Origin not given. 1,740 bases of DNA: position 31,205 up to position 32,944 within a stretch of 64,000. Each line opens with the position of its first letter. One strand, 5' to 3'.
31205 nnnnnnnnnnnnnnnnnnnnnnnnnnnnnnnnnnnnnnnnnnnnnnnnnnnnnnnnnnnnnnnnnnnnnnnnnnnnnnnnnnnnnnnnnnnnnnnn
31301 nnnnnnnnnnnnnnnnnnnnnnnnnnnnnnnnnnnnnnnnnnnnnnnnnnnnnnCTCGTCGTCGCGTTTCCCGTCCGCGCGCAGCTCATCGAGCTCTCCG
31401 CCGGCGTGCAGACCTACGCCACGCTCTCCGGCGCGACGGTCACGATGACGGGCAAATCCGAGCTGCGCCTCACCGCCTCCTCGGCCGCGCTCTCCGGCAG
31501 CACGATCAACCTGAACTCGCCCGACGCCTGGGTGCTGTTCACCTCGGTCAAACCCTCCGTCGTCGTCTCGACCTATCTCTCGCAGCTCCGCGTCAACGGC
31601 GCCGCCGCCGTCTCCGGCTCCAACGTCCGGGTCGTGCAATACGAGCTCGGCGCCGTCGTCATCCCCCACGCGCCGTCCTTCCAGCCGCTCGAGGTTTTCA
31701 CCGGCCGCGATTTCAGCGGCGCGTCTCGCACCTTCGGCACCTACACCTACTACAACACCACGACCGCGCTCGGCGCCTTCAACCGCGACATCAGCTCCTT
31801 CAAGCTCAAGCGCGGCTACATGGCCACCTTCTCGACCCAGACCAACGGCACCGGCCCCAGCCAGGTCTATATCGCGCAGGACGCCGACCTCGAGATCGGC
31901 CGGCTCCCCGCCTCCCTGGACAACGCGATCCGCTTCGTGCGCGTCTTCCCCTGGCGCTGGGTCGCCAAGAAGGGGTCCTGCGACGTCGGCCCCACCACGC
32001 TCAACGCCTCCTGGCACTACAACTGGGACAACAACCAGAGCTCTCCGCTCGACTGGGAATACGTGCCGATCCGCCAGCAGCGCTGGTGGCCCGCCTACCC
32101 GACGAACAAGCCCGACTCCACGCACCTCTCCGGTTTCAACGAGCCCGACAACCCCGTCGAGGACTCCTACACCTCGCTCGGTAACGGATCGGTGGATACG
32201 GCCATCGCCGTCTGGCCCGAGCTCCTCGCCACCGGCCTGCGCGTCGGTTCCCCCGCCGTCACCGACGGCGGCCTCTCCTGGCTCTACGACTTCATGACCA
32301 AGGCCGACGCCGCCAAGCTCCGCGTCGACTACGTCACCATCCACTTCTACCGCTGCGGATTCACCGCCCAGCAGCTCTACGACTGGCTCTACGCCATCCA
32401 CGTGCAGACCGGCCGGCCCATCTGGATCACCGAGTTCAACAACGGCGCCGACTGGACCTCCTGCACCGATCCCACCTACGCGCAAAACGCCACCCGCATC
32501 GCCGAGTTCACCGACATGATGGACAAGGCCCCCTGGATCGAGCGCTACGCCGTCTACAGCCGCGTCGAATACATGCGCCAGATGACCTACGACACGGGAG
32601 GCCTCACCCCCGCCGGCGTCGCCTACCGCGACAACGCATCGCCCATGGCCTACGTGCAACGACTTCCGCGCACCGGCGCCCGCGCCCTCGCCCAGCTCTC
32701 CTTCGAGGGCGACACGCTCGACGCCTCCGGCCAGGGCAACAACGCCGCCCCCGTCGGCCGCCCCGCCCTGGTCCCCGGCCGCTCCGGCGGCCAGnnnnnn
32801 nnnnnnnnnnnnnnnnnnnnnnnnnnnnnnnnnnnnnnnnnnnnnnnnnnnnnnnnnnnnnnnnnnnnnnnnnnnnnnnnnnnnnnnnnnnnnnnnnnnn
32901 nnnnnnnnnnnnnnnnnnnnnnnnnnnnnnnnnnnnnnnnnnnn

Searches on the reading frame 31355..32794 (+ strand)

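Call 93: search_protein_families(library=ncbifam, proteins=[window:31355-32794:+], max_evalue=1)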
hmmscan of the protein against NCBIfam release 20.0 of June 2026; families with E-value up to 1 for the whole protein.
window:31355-32794:+ (480 aa): 1 family
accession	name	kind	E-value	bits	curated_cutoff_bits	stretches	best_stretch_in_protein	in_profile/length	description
NF037995.1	TRAP_S1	subfamily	0.06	12.7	50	1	258-314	153-209/271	TRAP transporter substrate-binding protein DctP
